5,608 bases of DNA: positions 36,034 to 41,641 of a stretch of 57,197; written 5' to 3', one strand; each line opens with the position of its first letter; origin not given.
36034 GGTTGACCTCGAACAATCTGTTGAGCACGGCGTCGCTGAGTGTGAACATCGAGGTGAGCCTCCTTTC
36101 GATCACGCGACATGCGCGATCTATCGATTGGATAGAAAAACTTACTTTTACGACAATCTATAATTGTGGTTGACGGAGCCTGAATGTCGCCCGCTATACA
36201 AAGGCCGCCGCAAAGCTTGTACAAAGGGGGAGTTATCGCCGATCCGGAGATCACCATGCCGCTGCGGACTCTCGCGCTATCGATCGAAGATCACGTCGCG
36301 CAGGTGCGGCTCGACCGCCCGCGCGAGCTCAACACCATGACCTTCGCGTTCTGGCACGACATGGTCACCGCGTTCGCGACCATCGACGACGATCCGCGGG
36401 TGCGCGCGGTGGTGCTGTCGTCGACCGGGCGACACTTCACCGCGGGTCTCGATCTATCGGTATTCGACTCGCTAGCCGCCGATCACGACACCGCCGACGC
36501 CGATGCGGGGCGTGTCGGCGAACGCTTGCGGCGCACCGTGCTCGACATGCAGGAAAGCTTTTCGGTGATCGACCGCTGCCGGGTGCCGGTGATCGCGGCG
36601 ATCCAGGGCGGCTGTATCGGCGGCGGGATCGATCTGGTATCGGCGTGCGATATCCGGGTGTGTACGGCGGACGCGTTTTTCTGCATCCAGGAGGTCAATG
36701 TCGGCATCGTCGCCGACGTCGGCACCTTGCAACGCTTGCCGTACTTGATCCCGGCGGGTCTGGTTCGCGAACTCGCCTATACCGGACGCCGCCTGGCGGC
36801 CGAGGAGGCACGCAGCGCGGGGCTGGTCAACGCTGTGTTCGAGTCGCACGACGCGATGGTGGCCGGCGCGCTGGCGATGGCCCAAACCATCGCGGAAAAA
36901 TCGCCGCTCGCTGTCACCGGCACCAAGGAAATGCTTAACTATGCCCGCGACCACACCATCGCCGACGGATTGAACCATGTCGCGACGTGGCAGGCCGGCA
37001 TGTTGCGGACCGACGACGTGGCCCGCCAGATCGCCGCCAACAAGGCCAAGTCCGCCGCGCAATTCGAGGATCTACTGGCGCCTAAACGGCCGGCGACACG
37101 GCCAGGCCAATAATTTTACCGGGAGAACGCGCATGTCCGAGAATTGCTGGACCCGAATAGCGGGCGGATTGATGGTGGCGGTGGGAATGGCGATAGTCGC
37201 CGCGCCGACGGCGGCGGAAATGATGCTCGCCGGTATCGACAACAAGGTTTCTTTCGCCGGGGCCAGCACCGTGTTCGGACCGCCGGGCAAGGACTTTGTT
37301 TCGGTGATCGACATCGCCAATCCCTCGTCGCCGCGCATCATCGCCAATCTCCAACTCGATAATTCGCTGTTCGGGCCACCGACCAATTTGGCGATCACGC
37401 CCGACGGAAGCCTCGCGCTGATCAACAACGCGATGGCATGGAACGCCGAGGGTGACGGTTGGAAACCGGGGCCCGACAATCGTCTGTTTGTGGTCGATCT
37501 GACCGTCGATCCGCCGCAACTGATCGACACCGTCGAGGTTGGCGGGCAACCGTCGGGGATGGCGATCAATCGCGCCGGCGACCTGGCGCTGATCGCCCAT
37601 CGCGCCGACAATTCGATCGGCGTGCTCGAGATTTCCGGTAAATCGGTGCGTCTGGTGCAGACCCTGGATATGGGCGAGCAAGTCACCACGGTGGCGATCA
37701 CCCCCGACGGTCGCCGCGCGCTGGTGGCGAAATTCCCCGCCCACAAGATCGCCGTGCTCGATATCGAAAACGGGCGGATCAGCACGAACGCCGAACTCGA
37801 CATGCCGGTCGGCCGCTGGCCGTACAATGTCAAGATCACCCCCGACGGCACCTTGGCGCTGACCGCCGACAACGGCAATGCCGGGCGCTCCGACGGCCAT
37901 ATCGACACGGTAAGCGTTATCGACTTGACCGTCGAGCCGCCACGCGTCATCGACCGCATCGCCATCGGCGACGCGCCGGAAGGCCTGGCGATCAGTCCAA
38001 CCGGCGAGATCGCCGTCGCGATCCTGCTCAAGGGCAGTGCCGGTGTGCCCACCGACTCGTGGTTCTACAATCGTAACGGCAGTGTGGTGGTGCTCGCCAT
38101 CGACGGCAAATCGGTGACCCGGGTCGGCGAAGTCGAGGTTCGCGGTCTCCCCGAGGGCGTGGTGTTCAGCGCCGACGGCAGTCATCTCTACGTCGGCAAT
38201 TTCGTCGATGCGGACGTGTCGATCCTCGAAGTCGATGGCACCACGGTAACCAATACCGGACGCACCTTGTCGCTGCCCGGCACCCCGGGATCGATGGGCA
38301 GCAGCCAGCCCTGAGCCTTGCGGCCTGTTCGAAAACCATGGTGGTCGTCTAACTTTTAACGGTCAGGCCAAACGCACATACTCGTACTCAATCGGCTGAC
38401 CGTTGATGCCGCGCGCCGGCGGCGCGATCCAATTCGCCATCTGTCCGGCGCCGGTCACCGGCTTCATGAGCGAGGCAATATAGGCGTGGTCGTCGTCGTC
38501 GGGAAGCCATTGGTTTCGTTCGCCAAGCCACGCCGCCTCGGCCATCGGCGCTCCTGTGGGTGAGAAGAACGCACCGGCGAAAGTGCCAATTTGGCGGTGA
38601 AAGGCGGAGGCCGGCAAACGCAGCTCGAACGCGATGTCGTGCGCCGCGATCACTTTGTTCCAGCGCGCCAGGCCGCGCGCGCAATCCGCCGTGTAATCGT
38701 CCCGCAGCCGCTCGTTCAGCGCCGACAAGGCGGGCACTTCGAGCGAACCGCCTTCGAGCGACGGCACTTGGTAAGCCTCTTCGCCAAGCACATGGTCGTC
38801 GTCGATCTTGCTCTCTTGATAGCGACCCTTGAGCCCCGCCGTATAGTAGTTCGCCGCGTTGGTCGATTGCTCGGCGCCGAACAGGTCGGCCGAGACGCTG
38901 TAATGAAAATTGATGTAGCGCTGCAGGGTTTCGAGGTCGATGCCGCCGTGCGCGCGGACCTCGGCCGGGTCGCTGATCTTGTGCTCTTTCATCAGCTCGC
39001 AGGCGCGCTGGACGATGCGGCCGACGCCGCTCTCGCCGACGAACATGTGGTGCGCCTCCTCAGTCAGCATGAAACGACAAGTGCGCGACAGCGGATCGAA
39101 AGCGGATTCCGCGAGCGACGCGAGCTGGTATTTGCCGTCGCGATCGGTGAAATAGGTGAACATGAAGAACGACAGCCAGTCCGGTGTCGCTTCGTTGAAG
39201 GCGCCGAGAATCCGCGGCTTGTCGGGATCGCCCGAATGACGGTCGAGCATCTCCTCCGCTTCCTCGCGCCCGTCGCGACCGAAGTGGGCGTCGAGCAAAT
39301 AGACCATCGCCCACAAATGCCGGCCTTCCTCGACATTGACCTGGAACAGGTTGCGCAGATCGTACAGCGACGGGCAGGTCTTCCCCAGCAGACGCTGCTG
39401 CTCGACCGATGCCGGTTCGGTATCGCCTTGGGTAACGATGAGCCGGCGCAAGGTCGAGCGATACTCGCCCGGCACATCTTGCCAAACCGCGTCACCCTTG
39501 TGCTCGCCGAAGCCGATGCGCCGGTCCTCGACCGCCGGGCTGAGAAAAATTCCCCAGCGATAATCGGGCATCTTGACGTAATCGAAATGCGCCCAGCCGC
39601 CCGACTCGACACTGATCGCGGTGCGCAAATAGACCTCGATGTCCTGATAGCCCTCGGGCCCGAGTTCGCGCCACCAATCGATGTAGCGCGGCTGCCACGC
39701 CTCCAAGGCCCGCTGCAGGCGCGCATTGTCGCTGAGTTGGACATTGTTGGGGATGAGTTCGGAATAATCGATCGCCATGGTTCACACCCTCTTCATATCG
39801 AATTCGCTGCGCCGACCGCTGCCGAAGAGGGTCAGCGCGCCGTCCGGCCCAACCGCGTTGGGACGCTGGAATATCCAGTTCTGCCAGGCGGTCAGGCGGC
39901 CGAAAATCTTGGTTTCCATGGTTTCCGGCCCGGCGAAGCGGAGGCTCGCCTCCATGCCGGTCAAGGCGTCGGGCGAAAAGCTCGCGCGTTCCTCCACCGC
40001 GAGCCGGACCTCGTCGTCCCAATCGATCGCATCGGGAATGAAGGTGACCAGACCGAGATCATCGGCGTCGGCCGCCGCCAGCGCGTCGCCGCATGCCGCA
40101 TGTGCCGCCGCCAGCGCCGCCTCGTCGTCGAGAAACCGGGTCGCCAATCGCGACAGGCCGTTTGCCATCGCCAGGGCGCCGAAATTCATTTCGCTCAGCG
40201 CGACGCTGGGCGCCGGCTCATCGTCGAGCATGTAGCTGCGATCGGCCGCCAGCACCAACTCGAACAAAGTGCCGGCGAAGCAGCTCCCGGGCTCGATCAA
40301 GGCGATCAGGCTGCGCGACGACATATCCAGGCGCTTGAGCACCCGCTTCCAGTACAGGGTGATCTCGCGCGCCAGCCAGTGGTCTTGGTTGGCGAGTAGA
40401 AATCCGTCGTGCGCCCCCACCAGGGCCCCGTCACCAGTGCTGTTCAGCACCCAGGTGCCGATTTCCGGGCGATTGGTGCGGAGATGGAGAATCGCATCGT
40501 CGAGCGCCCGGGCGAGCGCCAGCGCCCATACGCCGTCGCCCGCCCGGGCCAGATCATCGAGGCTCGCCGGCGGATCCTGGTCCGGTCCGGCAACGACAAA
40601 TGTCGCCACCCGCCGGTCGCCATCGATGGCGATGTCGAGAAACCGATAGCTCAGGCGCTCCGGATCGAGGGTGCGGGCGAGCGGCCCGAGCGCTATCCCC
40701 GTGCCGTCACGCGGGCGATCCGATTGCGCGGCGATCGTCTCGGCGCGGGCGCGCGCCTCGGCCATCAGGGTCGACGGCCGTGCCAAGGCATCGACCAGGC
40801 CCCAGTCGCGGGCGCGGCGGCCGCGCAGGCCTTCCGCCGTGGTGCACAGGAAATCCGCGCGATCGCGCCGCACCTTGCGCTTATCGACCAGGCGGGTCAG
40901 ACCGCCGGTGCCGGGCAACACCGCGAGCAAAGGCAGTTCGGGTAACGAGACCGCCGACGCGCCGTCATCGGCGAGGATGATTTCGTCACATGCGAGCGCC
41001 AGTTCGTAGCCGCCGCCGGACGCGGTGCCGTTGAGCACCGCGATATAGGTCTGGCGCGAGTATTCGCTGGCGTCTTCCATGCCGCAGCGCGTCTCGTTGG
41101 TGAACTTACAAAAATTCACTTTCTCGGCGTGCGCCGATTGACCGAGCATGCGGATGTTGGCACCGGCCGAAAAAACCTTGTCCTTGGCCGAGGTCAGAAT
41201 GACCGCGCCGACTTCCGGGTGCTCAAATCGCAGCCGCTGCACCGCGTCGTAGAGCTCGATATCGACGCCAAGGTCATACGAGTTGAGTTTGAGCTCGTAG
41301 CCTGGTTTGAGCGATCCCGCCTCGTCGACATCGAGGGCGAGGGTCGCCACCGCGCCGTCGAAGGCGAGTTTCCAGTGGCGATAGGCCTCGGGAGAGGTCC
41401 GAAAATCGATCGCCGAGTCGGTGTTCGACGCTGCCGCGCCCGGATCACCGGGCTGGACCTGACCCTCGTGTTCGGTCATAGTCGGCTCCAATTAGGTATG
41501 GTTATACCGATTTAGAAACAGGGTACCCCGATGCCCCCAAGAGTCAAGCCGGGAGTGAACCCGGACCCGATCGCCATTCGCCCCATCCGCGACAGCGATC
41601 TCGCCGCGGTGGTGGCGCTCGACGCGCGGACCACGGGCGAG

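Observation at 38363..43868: BadL/BadM-like acetyltransferase-Rrf2 pair attached to the aerobic Box pathway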

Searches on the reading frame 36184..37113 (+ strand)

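Call 3: search_protein_families(library=pfam, proteins=[window:36184-37113:+])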
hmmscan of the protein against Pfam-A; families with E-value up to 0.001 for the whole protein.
window:36184-37113:+ (309 aa): 2 families
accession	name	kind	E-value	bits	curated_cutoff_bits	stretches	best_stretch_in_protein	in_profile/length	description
PF00378.25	ECH_1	-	1.5e-46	159.2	27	1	35-296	3-250/251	Enoyl-CoA hydratase/isomerase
PF16113.10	ECH_2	-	9.6e-30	104.6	27.2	1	40-223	3-176/335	Enoyl-CoA hydratase/isomerase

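Call 4: search_protein_families(library=ncbifam, proteins=[window:36184-37113:+])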
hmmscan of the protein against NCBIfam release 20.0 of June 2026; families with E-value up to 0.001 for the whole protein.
window:36184-37113:+ (309 aa): 73 families (the best 25 are shown)
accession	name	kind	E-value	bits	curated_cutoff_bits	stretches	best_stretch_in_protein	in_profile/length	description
NF004794.0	PRK06142.1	equivalog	3.2e-103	345.2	308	1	28-296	6-272/273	crotonase/enoyl-CoA hydratase family protein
NF005699.0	PRK07509.1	equivalog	1.2e-53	182.5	249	1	28-296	4-263/267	crotonase/enoyl-CoA hydratase family protein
NF051848.1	EnCoAHydtEchA19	equivalog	4.3e-50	170.7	400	1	33-295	5-256/258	enoyl-CoA hydratase EchA19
NF005803.0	PRK07658.1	equivalog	1.6e-42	145.7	313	1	29-296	3-256/257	enoyl-CoA hydratase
NF005073.0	PRK06495.1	subfamily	2.3e-42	145.1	296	1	29-290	5-250/257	enoyl-CoA hydratase/isomerase family protein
NF005802.0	PRK07657.1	equivalog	2e-41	142.2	363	1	34-293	10-256/260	enoyl-CoA hydratase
NF004475.0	PRK05809.1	subfamily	2e-40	139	394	1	25-295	1-258/260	short-chain-enoyl-CoA hydratase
NF004781.0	PRK06127.1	subfamily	9.7e-40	136.9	291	1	28-291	11-263/269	enoyl-CoA hydratase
NF004840.0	PRK06190.1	equivalog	1.7e-39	136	253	1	30-288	6-249/260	enoyl-CoA hydratase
NF006107.0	PRK08258.1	equivalog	7.1e-39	133.8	330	1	27-295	16-275/277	enoyl-CoA hydratase family protein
NF004857.0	PRK06210.1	equivalog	7.2e-39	133.9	341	1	32-295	12-273/275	enoyl-CoA hydratase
NF046063.1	oxepin_alt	equivalog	1.1e-38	133.1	300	1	33-288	5-249/254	oxepin-CoA hydrolase, alternative type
NF004796.0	PRK06144.1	subfamily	2.2e-38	132.2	272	1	29-259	9-228/262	enoyl-CoA hydratase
NF006109.0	PRK08260.1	subfamily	1.2e-37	129.8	320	1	27-298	3-279/296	enoyl-CoA hydratase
NF006100.0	PRK08252.1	subfamily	1.3e-37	129.7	282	1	31-286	6-243/254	crotonase/enoyl-CoA hydratase family protein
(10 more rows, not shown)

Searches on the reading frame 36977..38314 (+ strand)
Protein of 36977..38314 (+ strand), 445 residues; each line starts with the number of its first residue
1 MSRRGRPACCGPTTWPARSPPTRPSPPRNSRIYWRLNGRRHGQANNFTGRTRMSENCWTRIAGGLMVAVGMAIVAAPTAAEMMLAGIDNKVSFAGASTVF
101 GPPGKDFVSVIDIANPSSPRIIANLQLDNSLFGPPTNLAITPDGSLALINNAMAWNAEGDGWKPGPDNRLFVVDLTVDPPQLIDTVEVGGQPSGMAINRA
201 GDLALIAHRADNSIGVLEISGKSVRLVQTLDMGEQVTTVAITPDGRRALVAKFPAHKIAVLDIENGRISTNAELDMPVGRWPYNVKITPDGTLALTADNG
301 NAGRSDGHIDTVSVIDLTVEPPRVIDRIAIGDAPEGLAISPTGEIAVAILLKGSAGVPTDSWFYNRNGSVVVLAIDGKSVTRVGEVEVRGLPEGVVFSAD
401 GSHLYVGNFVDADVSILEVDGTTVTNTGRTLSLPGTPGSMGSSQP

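Call 3: search_protein_families(library=pfam, proteins=[window:36977-38314:+])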
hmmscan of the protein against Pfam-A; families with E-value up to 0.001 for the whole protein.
window:36977-38314:+ (445 aa): 2 families
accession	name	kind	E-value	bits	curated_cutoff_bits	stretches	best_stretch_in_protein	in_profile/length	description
PF10282.15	Lactonase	-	9.3e-09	35.4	21.7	0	368-423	266-324/344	Lactonase, 7-bladed beta-propeller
PF23749.1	DUF7165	-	8.2e-06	25.3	26.7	0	255-347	41-122/442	Domain of unknown function (DUF7165)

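Call 4: search_protein_families(library=ncbifam, proteins=[window:36977-38314:+])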
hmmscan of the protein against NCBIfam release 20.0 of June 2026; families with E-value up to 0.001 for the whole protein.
window:36977-38314:+ (445 aa): 8 families
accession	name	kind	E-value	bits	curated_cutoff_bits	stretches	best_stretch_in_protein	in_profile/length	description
NF052340.1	hydrazine_beta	equivalog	1.6e-17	63.7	560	2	192-348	33-178/372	hydrazine synthase subunit beta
TIGR03866.1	PQQ_ABC_repeats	subfamily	2.1e-17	63.2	287.3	2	167-297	20-142/310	PQQ-dependent catabolism-associated beta-propeller protein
NF052342.1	hydrazine_BC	exception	6.4e-12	44.4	1250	2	200-350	50-186/690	hydrazine synthase subunit beta-gamma fusion subunit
NF038117.1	choice_anch_I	subfamily_domain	5.9e-11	41.9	300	0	274-319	89-137/458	choice-of-anchor I family protein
TIGR02276.1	beta_rpt_yvtn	repeat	3.1e-08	33.5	27.85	0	310-340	14-42/42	beta-propeller repeat protein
NF052460.1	L-NosZ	equivalog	2.3e-06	26.4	700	1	201-414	54-240/480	clade III lactonase-type nitrous-oxide reductase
NF008258.1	PRK11028.1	equivalog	0.00035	19.8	370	0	211-278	12-81/330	6-phosphogluconolactonase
NF052280.1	7_blade_YncE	equivalog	0.00057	18.8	400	0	373-406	282-315/338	7-bladed beta-propeller protein YncE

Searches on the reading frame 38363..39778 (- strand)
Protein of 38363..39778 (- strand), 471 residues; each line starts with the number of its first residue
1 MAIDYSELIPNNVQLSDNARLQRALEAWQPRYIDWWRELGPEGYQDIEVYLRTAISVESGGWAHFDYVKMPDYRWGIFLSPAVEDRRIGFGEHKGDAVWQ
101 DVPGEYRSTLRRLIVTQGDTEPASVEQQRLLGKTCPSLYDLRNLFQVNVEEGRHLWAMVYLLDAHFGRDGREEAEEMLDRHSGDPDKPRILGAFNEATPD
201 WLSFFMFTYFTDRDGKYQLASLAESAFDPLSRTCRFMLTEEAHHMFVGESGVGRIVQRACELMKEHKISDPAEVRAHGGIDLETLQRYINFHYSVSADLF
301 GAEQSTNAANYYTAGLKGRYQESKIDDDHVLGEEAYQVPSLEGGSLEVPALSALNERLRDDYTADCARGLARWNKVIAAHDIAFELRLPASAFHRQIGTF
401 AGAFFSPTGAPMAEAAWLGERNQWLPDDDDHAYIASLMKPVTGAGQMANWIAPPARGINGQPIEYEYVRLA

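Call 3: search_protein_families(library=pfam, proteins=[window:38363-39778:-])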
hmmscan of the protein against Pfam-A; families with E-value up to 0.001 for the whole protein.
window:38363-39778:- (471 aa): 0 families

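Call 4: search_protein_families(library=ncbifam, proteins=[window:38363-39778:-])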
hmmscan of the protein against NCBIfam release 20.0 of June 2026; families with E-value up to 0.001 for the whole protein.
window:38363-39778:- (471 aa): 1 family
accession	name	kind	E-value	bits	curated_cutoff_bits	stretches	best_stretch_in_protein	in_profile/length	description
TIGR03225.1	benzo_boxB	equivalog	2.2e-251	834.6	499.1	1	3-470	1-471/471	benzoyl-CoA 2,3-epoxidase subunit BoxB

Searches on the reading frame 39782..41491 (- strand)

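Call 3: search_protein_families(library=pfam, proteins=[window:39782-41491:-])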
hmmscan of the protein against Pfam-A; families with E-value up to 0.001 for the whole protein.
window:39782-41491:- (569 aa): 2 families
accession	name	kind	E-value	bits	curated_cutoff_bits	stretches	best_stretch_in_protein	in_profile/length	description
PF00378.25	ECH_1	-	8.5e-31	107.6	27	2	69-257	17-194/251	Enoyl-CoA hydratase/isomerase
PF16113.10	ECH_2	-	1.6e-10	41.5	27.2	1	68-242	11-177/335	Enoyl-CoA hydratase/isomerase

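Call 4: search_protein_families(library=ncbifam, proteins=[window:39782-41491:-])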
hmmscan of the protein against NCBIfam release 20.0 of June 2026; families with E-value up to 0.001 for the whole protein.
window:39782-41491:- (569 aa): 64 families (the best 25 are shown)
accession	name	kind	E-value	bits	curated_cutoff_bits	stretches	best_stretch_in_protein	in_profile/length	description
TIGR03222.1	benzo_boxC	equivalog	4.7e-264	877.2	712.3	1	28-569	1-548/548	2,3-epoxybenzoyl-CoA dihydrolase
NF008363.0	PRK11154.1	equivalog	2.5e-30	105.2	869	2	73-254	32-206/708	fatty acid oxidation complex subunit alpha FadJ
NF051848.1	EnCoAHydtEchA19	equivalog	1e-24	87.5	400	2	72-257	24-201/258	enoyl-CoA hydratase EchA19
NF042430.2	EnCoAhydt_DpgD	equivalog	1.2e-24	87.1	400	2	69-245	18-189/258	enoyl-CoA-hydratase DpgD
NF005802.0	PRK07657.1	equivalog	1.4e-24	87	363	1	74-256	30-202/260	enoyl-CoA hydratase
TIGR02440.1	FadJ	equivalog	1e-23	83.6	968.45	1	81-252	35-199/699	fatty acid oxidation complex subunit alpha FadJ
NF004517.0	PRK05862.1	equivalog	2e-23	83.2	396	1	69-257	25-200/257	enoyl-CoA hydratase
NF005803.0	PRK07658.1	equivalog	5.8e-23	81.6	313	1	92-258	44-201/257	enoyl-CoA hydratase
NF004475.0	PRK05809.1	subfamily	1.4e-22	80.5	394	1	80-257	36-203/260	short-chain-enoyl-CoA hydratase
TIGR02441.1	fa_ox_alpha_mit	equivalog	1.5e-22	79.5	964.65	1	68-239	34-198/737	fatty acid oxidation complex subunit alpha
NF006566.0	PRK09076.1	subfamily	1.1e-21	77.6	286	1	76-258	32-204/260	enoyl-CoA hydratase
NF006100.0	PRK08252.1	subfamily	3.2e-21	76.1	282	1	70-256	25-196/254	crotonase/enoyl-CoA hydratase family protein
NF007239.0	PRK09674.1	equivalog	1.8e-20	73.5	371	1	91-257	46-200/257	2,3-dehydroadipyl-CoA hydratase PaaF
NF002936.2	PRK03580.1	equivalog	5.5e-20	71.8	500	1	70-255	24-198/261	crotonobetainyl-CoA hydratase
NF006699.0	PRK09245.1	subfamily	2.8e-19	69.4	354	1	79-258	35-210/266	crotonase/enoyl-CoA hydratase family protein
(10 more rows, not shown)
